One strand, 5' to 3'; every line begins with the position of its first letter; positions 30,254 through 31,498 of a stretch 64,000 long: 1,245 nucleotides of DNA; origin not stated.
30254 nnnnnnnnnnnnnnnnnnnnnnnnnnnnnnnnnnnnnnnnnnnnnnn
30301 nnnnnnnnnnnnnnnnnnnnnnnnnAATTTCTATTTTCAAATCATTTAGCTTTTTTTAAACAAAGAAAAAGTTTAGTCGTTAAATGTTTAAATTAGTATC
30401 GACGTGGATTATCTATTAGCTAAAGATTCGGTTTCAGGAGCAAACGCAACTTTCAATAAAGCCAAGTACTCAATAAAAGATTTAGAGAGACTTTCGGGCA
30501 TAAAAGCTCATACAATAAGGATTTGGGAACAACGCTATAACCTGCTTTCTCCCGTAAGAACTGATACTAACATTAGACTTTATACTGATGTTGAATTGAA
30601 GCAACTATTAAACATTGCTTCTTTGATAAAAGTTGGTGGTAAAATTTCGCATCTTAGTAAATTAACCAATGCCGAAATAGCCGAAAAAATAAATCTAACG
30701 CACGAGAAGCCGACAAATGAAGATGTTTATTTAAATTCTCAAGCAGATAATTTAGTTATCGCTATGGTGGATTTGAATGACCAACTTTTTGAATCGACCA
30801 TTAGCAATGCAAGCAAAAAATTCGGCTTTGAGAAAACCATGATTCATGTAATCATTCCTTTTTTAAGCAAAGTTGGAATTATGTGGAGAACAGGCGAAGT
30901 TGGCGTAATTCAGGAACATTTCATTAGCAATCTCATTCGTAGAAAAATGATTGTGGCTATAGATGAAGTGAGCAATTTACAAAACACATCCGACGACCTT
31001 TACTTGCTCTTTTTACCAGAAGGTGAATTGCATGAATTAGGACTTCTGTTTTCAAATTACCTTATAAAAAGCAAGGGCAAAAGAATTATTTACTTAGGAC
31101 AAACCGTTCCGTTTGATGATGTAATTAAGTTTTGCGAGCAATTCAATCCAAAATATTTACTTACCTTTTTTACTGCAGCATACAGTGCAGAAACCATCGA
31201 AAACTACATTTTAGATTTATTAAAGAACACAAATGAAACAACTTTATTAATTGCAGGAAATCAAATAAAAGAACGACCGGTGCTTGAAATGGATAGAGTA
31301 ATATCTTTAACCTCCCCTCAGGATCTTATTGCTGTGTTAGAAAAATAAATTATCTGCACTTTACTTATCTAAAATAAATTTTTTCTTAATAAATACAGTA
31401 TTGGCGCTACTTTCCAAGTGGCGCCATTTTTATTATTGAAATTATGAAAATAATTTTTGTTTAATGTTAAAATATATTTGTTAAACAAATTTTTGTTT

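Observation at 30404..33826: Photoreceptor-regulator / ECF-sigma / phytoene-synthase / ispH module: a LitR-LitS-like light-inducible carotenoid unit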

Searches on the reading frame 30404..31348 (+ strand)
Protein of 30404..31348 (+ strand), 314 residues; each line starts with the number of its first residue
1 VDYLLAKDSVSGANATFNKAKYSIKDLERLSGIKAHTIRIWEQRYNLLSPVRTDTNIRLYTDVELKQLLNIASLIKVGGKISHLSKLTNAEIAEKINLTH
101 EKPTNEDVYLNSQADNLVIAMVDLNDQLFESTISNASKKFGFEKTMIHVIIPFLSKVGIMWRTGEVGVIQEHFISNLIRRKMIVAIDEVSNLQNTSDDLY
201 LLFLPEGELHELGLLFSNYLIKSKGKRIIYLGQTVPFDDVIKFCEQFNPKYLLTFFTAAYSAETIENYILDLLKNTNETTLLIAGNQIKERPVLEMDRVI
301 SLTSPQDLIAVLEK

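Call 3: search_protein_families(library=pfam, proteins=[window:30404-31348:+], max_evalue=0.01)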
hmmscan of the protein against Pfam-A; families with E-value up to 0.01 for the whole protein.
window:30404-31348:+ (314 aa): 3 families
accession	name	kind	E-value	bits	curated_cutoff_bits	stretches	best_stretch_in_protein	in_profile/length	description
PF13411.12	MerR_1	-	2.4e-14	53.6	21.6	1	22-89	1-67/69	MerR HTH family regulatory protein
PF00376.29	MerR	-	2.1e-09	37.5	28.2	1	23-60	1-38/38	MerR family regulatory protein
PF02607.22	B12-binding_2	-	2.6e-08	34.4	23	1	115-182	3-70/74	B12 binding domain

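Call 4: search_protein_families(library=ncbifam, proteins=[window:30404-31348:+], max_evalue=0.01)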
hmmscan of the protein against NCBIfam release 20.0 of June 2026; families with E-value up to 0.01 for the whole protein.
window:30404-31348:+ (314 aa): 13 families
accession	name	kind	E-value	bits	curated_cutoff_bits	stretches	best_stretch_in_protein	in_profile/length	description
NF052513.1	TransRegCarH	equivalog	2.7e-27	95.7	400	1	20-249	5-216/274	HTH-type transcriptional repressor CarH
NF011617.0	PRK15043.1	equivalog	1.1e-09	38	417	1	20-112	2-94/243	HTH-type transcriptional regulator MlrA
NF007069.0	PRK09514.1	equivalog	3.6e-06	27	143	1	22-95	2-75/141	Zn(2+)-responsive transcriptional regulator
TIGR02043.1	ZntR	equivalog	3.8e-06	27.1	167.95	1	22-94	2-74/131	Zn(2+)-responsive transcriptional regulator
NF047375.1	HeatShock_HspR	equivalog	1.4e-05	25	105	1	22-76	4-57/92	heat shock protein transcriptional repressor HspR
NF053740.1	TransRegTnrAGPos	equivalog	1.9e-05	24.8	140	1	22-86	13-76/108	hypothetical protein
TIGR02044.1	CueR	equivalog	2.1e-05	24.6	147.4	1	24-87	3-66/127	Cu(I)-responsive transcriptional regulator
NF047996.1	corrin_MtgC_2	exception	2.1e-05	24.1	370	1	143-253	35-145/212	glycine betaine-specific corrinoid protein MtgC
TIGR02047.1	CadR-PbrR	equivalog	0.0001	22.3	151.45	1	24-73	3-52/127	Cd(II)/Pb(II)-responsive transcriptional regulator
NF040655.1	MtaC_Meth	equivalog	0.00028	20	420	1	200-253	122-175/253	methanol--corrinoid protein MtaC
NF040669.1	MtaC2_Meth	equivalog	0.0003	20.2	450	1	201-253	130-182/267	methanol--corrinoid protein MtaC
TIGR02370.1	pyl_corrinoid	subfamily_domain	0.0026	17.2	215.3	1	198-254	85-140/197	methyltransferase cognate corrinoid protein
NF047377.1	heat_HspR_dupli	exception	0.0097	15.4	300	0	18-75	123-179/214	heat shock protein transcriptional repressor HspR, fused homodimer type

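Call 7: find_encoding_contigs(protein=window:30404-31348:+, flank=10000, max_places=6)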
Protein window:30404-31348:+ (314 aa): 11 contigs read that carry it; 6 places shown.
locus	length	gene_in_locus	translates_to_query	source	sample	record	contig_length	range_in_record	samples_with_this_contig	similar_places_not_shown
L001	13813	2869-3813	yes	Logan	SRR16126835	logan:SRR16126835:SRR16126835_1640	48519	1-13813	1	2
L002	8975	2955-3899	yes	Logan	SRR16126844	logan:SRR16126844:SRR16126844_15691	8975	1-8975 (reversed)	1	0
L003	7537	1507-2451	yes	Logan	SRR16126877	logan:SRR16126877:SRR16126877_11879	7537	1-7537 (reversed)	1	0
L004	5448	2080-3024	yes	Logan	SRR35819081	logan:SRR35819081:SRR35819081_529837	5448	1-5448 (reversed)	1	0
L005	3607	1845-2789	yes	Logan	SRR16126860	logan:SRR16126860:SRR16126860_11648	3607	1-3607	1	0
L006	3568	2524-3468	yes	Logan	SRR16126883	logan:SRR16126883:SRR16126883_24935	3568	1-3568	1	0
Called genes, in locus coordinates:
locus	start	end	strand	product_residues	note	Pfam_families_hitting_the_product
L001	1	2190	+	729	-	?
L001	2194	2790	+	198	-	PF00677:Lum_binding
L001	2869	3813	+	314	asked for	PF00376:MerR, PF13411:MerR_1, PF02607:B12-binding_2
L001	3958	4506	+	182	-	PF04542:Sigma70_r2, PF08281:Sigma70_r4_2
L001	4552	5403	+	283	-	PF00494:SQS_PSY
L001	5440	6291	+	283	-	PF02401:LYTB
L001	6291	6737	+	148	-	-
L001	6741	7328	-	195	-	PF00188:CAP (weak)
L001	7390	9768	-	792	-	PF00246:Peptidase_M14, PF20773:InhA-like_MAM, PF18962:Por_Secre_tail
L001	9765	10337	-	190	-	PF25593:GldD_lipo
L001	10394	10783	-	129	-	PF00436:SSB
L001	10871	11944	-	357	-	PF00730:HhH-GPD, PF00633:HHH (weak), PF14815:NUDIX_4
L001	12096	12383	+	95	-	PF00216:Bac_DNA_binding, PF18291:HU-HIG, PF14908:HU-CCDC81_euk_1 (weak)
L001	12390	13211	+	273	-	PF21033:RMD1-3 (faint), PF23914:TPR_CcmH_CycH, PF13414:TPR_11 (faint), PF14559:TPR_19 (faint), PF14561:TPR_20 (faint), PF24575:TPR_Slam (faint)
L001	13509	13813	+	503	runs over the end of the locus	PF10150:RNase_E_G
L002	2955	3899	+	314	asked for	PF00376:MerR, PF13411:MerR_1, PF02607:B12-binding_2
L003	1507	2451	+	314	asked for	PF00376:MerR, PF13411:MerR_1, PF02607:B12-binding_2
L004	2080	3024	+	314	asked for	PF00376:MerR, PF13411:MerR_1, PF02607:B12-binding_2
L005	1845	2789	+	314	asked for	PF00376:MerR, PF13411:MerR_1, PF02607:B12-binding_2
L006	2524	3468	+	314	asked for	PF00376:MerR, PF13411:MerR_1, PF02607:B12-binding_2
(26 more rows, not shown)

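Call 9: find_homologous_proteins(query=window:30404-31348:+, max_evalue=1e-10)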
Query window:30404-31348:+ (314 aa): 7995 proteins with E <= 1e-10 among 8000 candidates; the best 120 are listed.
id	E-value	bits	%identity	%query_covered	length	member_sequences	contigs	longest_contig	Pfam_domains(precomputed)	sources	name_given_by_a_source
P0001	4.2e-196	668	98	100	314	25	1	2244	PF00376.30,PF13411.13,PF02607.23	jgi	jgi:MerR family transcriptional regulator, light-induced transcriptional regulator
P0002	2.3e-190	649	95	100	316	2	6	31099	PF00376.30,PF13411.13,PF02607.23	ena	-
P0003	1.5e-184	630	92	100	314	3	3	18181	PF00376.30,PF13411.13,PF02607.23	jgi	jgi:DNA-binding transcriptional MerR regulator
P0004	7.8e-155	533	80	100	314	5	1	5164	PF00376.30,PF13411.13,PF02607.23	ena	-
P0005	2.0e-147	508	75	100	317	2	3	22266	PF00376.30,PF13411.13,PF02607.23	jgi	jgi:DNA-binding transcriptional MerR regulator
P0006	4.6e-145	501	73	100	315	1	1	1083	PF00376.30,PF13411.13,PF02607.23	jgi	jgi:MerR family transcriptional regulator, light-induced transcriptional regulator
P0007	1.3e-123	430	64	100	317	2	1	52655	PF00376.30,PF13411.13,PF02607.23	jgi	jgi:DNA-binding transcriptional MerR regulator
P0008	1.5e-108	381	60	93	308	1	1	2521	PF00376.30,PF13411.13,PF02607.23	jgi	-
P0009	1.3e-107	378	60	94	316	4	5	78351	PF00376.30,PF13411.13,PF02607.23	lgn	-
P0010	8.4e-107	375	60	94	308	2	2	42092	PF00376.30,PF13411.13,PF02607.23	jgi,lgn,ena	jgi:DNA-binding transcriptional MerR regulator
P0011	1.7e-105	371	56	94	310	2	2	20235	PF00376.30,PF13411.13,PF02607.23,PF02310.25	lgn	-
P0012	1.9e-104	367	58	93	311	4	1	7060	PF00376.30,PF13411.13,PF02607.23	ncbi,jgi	jgi:DNA-binding transcriptional MerR regulator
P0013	3.3e-104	366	57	94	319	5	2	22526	PF00376.30,PF13411.13,PF02607.23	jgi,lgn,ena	-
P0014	6.2e-104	366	59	93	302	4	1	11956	PF00376.30,PF13411.13,PF02607.23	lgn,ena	-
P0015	1.3e-103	365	58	94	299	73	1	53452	PF00376.30,PF13411.13,PF02607.23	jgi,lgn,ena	jgi:DNA-binding transcriptional MerR regulator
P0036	2.8e-98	347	59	85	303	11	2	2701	PF00376.30,PF13411.13,PF02607.23,PF02310.25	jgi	jgi:DNA-binding transcriptional MerR regulator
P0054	4.8e-95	336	57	86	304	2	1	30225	PF00376.30,PF13411.13,PF02607.23,PF02310.25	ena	-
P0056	1.7e-93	331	53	93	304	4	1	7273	PF00376.30,PF13411.13,PF02607.23,PF02310.25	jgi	-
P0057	2.3e-91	324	52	93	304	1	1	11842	PF00376.30,PF13411.13,PF02607.23,PF02310.25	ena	-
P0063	2.4e-88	314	51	94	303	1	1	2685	PF00376.30,PF13411.13,PF02607.23,PF02310.25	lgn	-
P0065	7.5e-88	313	53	85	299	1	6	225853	PF00376.30,PF13411.13,PF02607.23,PF02310.25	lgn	-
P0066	1.3e-87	312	52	94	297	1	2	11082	PF00376.30,PF13411.13,PF02607.23,PF02310.25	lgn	-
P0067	2.0e-87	311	52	94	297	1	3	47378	PF00376.30,PF13411.13,PF02607.23,PF02310.25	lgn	-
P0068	1.4e-86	309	52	94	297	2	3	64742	PF00376.30,PF13411.13,PF02607.23,PF02310.25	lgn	-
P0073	1.6e-84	302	52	85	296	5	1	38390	PF00376.30,PF13411.13,PF02607.23,PF02310.25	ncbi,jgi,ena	jgi:DNA-binding transcriptional MerR regulator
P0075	2.0e-84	302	50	93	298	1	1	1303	PF00376.30,PF13411.13,PF02607.23,PF02310.25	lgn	-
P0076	2.5e-84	301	49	94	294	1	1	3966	PF00376.30,PF13411.13,PF02607.23,PF02310.25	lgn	-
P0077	3.2e-84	301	52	86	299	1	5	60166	PF00376.30,PF13411.13,PF02607.23,PF02310.25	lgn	-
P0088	1.1e-82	296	52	86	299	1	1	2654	PF00376.30,PF13411.13,PF02607.23,PF02310.25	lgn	-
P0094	1.9e-82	295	51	85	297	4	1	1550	PF00376.30,PF13411.13,PF02607.23,PF02310.25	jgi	-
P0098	6.6e-82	293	52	86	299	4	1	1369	PF00376.30,PF13411.13,PF02607.23,PF02310.25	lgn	-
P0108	3.3e-80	288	49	94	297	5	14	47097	PF00376.30,PF13411.13,PF02607.23,PF02310.25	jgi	jgi:DNA-binding transcriptional MerR regulator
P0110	4.3e-80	287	48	87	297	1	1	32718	PF00376.30,PF13411.13,PF02607.23,PF02310.25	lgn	-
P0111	4.7e-80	287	49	94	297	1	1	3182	PF00376.30,PF13411.13,PF02607.23,PF02310.25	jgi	jgi:DNA-binding transcriptional MerR regulator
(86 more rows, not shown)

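Call 11: search_solved_structures(query=window:30404-31348:+, max_evalue=0.001, show_alignments=3)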
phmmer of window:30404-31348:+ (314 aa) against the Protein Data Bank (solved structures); distinct sequences matched with E-value up to 0.001: 13.
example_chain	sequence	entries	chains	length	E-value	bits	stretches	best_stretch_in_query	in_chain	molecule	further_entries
5c8d_A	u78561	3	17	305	9.2e-20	74.5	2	138-243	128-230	Light-dependent transcriptional regulator CarH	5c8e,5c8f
3whp_A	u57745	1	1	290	1.1e-19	74.2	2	138-243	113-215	Probable transcriptional regulator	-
5c8a_A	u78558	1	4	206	1.3e-12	51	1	138-244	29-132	Light-dependent transcriptional regulator CarH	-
8c31_A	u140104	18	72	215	1.4e-12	50.9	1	138-244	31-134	Probable transcriptional regulator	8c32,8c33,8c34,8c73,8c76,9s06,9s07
8c35_A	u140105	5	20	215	1.9e-12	50.4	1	138-244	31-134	Probable transcriptional regulator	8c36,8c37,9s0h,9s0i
8jbs_A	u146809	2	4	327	1.2e-08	37.9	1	19-266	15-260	Putative cobalamin binding protein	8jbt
2jml_A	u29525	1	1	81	6.5e-06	29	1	23-79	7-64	DNA BINDING DOMAIN/TRANSCRIPTIONAL REGULATOR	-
4r24_B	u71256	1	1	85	3.1e-05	26.8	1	19-85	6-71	HTH-type transcriptional regulator TnrA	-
4r22_B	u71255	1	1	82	4.1e-05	26.4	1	21-85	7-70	HTH-type transcriptional regulator TnrA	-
8j2w_A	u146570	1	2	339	6.6e-05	25.7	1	147-252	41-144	Cobalamin-binding protein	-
8j2x_A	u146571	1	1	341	6.6e-05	25.7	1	147-252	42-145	Cobalamin-binding protein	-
1jbg_A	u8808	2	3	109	0.00049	22.8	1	21-88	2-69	transcription activator of multidrug-efflux transporter genes mta | transcription activator MtaN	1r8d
7tea_B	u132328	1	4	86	0.00092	22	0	16-86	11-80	Glutamine synthetase repressor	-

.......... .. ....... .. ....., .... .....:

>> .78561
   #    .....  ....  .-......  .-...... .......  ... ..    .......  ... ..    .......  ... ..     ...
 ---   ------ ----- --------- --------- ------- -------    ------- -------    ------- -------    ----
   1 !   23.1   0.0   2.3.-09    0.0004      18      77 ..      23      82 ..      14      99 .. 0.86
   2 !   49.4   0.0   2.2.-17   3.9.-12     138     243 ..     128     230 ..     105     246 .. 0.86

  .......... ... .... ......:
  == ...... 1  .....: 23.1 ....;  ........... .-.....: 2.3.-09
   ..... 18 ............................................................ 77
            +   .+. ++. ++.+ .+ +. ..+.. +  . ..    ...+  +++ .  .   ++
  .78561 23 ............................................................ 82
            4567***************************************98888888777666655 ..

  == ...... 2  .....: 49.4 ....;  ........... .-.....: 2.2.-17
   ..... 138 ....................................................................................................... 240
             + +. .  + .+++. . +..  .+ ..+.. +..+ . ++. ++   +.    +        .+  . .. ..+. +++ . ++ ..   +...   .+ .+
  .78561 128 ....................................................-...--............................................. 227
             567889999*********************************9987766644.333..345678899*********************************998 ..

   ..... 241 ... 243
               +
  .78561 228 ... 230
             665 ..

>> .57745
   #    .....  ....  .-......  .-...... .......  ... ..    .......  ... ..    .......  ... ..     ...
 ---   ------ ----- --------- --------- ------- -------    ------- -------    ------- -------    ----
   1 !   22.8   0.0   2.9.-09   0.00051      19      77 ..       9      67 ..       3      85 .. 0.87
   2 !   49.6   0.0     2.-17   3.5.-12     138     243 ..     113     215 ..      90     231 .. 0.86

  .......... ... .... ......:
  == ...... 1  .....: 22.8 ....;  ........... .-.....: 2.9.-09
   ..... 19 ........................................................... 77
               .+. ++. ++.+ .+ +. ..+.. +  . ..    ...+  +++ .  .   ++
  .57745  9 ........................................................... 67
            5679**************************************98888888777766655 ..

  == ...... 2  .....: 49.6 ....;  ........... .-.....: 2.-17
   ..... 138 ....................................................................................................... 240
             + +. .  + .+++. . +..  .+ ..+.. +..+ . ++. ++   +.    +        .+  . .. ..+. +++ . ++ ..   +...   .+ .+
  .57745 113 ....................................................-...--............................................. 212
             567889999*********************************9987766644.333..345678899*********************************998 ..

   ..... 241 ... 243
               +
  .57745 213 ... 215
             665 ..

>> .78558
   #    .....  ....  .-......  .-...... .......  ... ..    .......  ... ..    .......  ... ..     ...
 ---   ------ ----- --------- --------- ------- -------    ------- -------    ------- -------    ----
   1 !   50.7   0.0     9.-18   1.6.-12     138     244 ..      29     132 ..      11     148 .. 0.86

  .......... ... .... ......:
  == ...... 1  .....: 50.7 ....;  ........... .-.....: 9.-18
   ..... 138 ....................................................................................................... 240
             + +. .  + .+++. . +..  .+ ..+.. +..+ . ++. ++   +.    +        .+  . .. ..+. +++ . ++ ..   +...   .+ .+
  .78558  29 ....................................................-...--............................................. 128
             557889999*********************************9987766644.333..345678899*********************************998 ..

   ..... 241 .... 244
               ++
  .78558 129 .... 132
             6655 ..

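Call 13: find_related_loci(query=window:30404-31348:+, collection=genome_contigs, flank=8000)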
Query window:30404-31348:+ (314 aa) in genome_contigs; peptide patterns used: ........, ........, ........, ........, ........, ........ (x = any residue, [..] = any of these).
599 stretches matched a pattern (row limit reached: there are more); 553 encode a relative of the query (tblastn E <= 1e-3); the best 80 are kept; 80 distinct loci.
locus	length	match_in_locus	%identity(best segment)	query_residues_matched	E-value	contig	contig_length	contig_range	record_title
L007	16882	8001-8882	56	20-314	4e-108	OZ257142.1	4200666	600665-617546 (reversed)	MAG: Bacteroidia bacterium isolate f8844648-92d0-4f52-a419-15c143df4b1a genome assembly, chromosome: 1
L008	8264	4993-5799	58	20-288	3e-105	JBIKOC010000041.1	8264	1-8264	MAG: Flavobacteriales bacterium isolate ME2014-10-16_3300042505_group5_bin26 Rohwer_bin933_scaffold_6556_c1, whole genom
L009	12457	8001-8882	55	20-313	2e-103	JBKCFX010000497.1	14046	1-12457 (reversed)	MAG: Bacteroidia bacterium isolate samp_510_concoct_1045 samp_510_1532388, whole genome shotgun sequence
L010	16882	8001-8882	55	20-313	6e-103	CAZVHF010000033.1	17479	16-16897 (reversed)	MAG TPA_asm: uncultured Chitinophaga sp. isolate SRP193358_co1_648 genome assembly, contig: NODE_8393_length_17479_cov_8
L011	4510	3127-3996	53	20-309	5e-102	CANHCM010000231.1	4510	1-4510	MAG: Bacteroidetes bacterium isolate RE-18aug17-170 genome assembly, contig: RE-18aug17-C40760, whole genome shotgun seq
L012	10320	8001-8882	55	20-313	2e-101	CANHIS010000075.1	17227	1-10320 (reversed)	MAG: Bacteroidetes bacterium isolate RE-26jul17-123 genome assembly, contig: RE-26jul17-C4719, whole genome shotgun sequ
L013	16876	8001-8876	47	20-312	2e-90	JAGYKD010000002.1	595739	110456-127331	MAG: Flavobacteriales bacterium isolate M30B58 2, whole genome shotgun sequence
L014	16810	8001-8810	50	20-289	3e-88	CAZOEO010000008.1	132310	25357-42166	MAG TPA_asm: uncultured Candidatus Competibacteraceae bacterium isolate SRP285395_co1_25 genome assembly, contig: NODE_9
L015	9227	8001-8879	45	20-313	2e-82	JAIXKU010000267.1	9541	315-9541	MAG: Flavobacteriales bacterium isolate UW1SPNA046 one-stage_bin046_NODE_4550, whole genome shotgun sequence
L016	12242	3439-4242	50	20-286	7e-81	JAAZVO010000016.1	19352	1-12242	MAG: Crocinitomicaceae bacterium isolate KhW_metabat.2 KhW_C492, whole genome shotgun sequence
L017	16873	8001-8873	44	20-314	1e-80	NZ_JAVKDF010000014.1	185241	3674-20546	MAG: Imperialibacter sp. isolate F3-SA18-06 k141_75443, whole genome shotgun sequence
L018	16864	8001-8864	46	20-311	9e-79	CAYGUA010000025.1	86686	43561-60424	MAG TPA_asm: uncultured Marinoscillum sp. isolate ERP117304_co3_233 genome assembly, contig: NODE_367_length_86686_cov_1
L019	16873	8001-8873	45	20-314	1e-78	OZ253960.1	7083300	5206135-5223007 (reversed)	MAG: Cyclobacteriaceae bacterium isolate bb2bfe0c-cfc4-460e-854a-4160f6aae4b6 genome assembly, chromosome: 1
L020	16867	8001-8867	44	22-313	6e-78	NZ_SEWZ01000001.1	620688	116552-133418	Aquirufa antheringensis strain 30S-ANTBAC 30S-ANTBAC_Contig01, whole genome shotgun sequence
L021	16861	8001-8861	45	22-314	1e-77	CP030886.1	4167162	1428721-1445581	MAG: Cytophagaceae bacterium isolate ECT2AJA-110-C chromosome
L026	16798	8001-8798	46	21-290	3e-76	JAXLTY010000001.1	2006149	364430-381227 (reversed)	MAG: Chitinophagales bacterium isolate STL-BAC16 C1.339.fa-1, whole genome shotgun sequence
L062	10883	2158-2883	50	15-258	6e-71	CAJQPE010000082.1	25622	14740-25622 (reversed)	MAG: uncultured Flavobacteriales bacterium isolate 3_20180319_Bin_20180319_Bin_86_sub_1 genome assembly, contig: c_00002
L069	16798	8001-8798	44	20-290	1e-70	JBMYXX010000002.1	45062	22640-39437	MAG: Flavobacteriales bacterium isolate ME_XS_2208_bin_65 ME_XS_2208_bin_65_1, whole genome shotgun sequence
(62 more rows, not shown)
